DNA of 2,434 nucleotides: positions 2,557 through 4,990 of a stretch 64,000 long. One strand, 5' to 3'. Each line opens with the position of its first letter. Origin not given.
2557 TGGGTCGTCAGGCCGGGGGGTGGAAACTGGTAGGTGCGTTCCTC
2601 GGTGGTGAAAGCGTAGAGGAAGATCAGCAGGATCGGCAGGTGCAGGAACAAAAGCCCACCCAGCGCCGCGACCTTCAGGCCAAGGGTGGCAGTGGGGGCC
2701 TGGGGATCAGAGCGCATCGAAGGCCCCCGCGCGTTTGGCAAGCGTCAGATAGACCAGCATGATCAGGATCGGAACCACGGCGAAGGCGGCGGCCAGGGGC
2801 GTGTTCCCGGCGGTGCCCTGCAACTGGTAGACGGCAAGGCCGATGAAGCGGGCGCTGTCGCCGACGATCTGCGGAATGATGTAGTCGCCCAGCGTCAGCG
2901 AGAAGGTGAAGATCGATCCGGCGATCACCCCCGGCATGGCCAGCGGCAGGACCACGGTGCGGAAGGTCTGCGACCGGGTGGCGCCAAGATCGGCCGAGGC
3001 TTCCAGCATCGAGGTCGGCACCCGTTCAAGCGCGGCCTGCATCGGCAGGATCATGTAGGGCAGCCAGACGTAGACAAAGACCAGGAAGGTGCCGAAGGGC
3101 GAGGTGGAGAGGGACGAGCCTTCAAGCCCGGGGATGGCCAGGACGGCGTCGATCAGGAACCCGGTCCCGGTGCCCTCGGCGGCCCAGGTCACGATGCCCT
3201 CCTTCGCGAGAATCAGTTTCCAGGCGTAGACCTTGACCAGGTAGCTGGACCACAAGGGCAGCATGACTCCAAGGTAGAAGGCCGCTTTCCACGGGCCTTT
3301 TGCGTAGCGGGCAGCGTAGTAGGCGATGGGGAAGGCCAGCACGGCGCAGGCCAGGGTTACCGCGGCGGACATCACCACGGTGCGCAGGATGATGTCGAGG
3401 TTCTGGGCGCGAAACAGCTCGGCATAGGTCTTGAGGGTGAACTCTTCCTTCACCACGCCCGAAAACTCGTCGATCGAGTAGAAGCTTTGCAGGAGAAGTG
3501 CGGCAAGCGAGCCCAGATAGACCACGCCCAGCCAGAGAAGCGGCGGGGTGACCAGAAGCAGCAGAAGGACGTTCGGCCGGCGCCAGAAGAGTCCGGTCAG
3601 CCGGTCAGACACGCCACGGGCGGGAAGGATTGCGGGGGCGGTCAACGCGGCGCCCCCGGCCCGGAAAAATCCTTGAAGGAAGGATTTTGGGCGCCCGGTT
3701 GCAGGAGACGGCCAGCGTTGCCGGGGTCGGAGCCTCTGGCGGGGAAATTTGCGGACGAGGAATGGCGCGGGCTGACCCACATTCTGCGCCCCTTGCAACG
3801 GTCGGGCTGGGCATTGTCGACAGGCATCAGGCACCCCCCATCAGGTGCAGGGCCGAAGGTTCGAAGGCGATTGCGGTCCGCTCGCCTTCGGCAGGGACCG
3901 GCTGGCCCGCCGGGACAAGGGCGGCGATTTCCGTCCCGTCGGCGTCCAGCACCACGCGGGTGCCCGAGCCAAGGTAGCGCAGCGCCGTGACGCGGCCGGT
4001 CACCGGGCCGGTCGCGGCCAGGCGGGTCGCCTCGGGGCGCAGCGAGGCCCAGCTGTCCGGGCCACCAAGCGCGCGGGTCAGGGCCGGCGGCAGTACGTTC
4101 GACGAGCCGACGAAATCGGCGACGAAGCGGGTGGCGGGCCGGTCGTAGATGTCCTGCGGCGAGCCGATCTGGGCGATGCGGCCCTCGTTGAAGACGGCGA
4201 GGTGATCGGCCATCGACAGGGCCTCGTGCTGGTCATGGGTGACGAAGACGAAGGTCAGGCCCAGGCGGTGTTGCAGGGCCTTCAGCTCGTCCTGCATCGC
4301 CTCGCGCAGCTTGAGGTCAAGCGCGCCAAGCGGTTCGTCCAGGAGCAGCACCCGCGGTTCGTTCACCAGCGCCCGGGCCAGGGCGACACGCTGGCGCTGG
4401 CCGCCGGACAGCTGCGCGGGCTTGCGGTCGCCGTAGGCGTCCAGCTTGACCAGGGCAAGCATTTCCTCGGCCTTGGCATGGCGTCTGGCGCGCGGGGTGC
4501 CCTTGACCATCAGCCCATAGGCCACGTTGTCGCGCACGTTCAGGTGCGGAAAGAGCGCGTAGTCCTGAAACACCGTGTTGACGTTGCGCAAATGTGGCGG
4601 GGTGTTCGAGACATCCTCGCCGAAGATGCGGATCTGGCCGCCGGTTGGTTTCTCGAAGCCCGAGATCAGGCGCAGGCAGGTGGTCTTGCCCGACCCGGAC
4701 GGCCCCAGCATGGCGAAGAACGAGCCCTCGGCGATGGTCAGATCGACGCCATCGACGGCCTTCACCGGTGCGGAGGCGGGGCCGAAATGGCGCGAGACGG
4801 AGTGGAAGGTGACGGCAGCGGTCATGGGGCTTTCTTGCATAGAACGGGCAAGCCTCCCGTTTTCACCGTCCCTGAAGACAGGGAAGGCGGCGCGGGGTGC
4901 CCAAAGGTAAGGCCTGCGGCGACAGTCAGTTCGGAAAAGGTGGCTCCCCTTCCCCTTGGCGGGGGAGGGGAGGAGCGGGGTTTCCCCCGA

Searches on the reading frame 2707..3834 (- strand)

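Call 33: search_protein_families(library=ncbifam, proteins=[window:2707-3834:-], max_evalue=1e-10)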
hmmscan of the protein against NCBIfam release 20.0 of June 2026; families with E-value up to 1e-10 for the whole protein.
window:2707-3834:- (375 aa): 14 families
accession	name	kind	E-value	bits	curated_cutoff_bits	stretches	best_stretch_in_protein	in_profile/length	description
NF007044.0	PRK09497.1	equivalog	8.7e-36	123.8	348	1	101-369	18-274/285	spermidine/putrescine ABC transporter permease PotB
NF007963.0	PRK10683.1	equivalog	1.8e-32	113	489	1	127-362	76-301/317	putrescine ABC transporter permease PotH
NF043074.1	MMSYN1_0196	equivalog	3.6e-21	75.7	350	1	241-366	133-259/277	spermidine/putrescine ABC transporter permease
NF011624.0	PRK15050.1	equivalog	2.9e-17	62.7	247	1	88-361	21-277/297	2-aminoethylphosphonate ABC transporter permease subunit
NF007047.0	PRK09500.1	equivalog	4.3e-16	59.3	326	1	250-367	132-249/257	spermidine/putrescine ABC transporter permease PotC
TIGR02141.1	modB_ABC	equivalog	8.2e-16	58.3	182.6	1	153-366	4-202/208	molybdate ABC transporter permease subunit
TIGR01581.1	Mo_ABC_porter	hypoth_equivalog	1.9e-14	53.7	210.3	1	141-361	15-221/225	ABC transporter permease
TIGR03262.1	PhnU2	equivalog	2.2e-14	53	593.25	1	99-356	11-243/546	putative 2-aminoethylphosphonate ABC transporter permease subunit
NF006939.0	PRK09421.1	equivalog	1.7e-13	50.5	262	1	160-366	23-217/230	molybdate ABC transporter permease subunit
TIGR03226.1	PhnU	equivalog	1.7e-12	47.4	283.45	1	109-369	52-303/311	2-aminoethylphosphonate ABC transporter permease subunit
TIGR00969.1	3a0106s02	subfamily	9.4e-12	45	240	1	246-365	143-265/272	sulfate ABC transporter permease subunit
NF043073.1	MMSYN1_0195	equivalog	1e-11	43.8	1250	1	257-356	138-234/1021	spermidine/putrescine ABC transporter permease/substrate-binding protein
TIGR00974.1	3a0107s02c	equivalog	5.8e-11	42.1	193.45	0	146-312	53-195/272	phosphate ABC transporter permease PstA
TIGR02139.1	permease_CysT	equivalog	7.9e-11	42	246.1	1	243-318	129-204/265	sulfate ABC transporter permease subunit CysT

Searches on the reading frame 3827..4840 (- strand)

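Call 33: search_protein_families(library=ncbifam, proteins=[window:3827-4840:-], max_evalue=1e-10)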
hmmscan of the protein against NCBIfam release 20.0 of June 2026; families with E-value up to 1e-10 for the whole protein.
window:3827-4840:- (337 aa): 168 families (the best 25 are shown)
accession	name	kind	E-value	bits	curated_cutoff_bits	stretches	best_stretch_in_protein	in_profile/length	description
NF006987.0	PRK09452.1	equivalog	1.4e-101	339.9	482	1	9-256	17-260/378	spermidine/putrescine ABC transporter ATP-binding protein PotA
TIGR01187.1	potA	subfamily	9.1e-99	330.6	355.6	1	44-250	1-207/325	polyamine ABC transporter ATP-binding protein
TIGR03265.1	PhnT2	equivalog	1e-97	327.6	457.7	1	10-252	5-243/353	putative 2-aminoethylphosphonate ABC transporter ATP-binding protein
NF043075.1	MMSYN1_0197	equivalog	1.6e-96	323.3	550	1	28-251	17-240/341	spermidine/putrescine ABC transporter ATP-binding protein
NF008653.0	PRK11650.1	subfamily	1.2e-89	300.9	432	1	8-248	2-239/357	sn-glycerol-3-phosphate ABC transporter ATP-binding protein UgpC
TIGR00968.1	3a0106s01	subfamily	6.9e-87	290.9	342.75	1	14-250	5-237/237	sulfate ABC transporter ATP-binding protein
NF008621.0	PRK11607.1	equivalog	4.6e-85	285.7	613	1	26-252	32-258/377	putrescine ABC transporter ATP-binding subunit PotG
TIGR03258.1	PhnT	equivalog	6.2e-85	285.4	499.15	1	29-254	24-250/359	2-aminoethylphosphonate ABC transport system ATP-binding subunit PhnT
NF008513.0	PRK11432.1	equivalog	2.6e-83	279.8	496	1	10-255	7-248/351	ferric ABC transporter ATP-binding protein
NF040933.2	ABC_arch_GlcV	equivalog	3.5e-76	256.4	450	1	9-251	2-249/357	glucose ABC transporter ATP-binding protein GlcV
NF040840.2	tungstate_WtpC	equivalog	1.2e-73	248.4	440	1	30-251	17-238/347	tungstate ABC transporter ATP-binding protein WtpC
NF008105.0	PRK10851.1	equivalog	1.2e-73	247.9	502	1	27-251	16-244/362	sulfate/thiosulfate ABC transporter ATP-binding protein CysA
NF008233.0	PRK11000.1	equivalog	5.5e-73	245.9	568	1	8-248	2-238/369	maltose/maltodextrin ABC transporter ATP-binding protein MalK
TIGR01186.1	proV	subfamily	2.1e-70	237.7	326.6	1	27-248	7-234/363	betaine/proline/choline family ABC transporter ATP-binding protein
TIGR03415.1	ABC_choXWV_ATP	equivalog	3e-62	210.8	483.75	1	26-250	37-271/382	choline ABC transporter ATP-binding protein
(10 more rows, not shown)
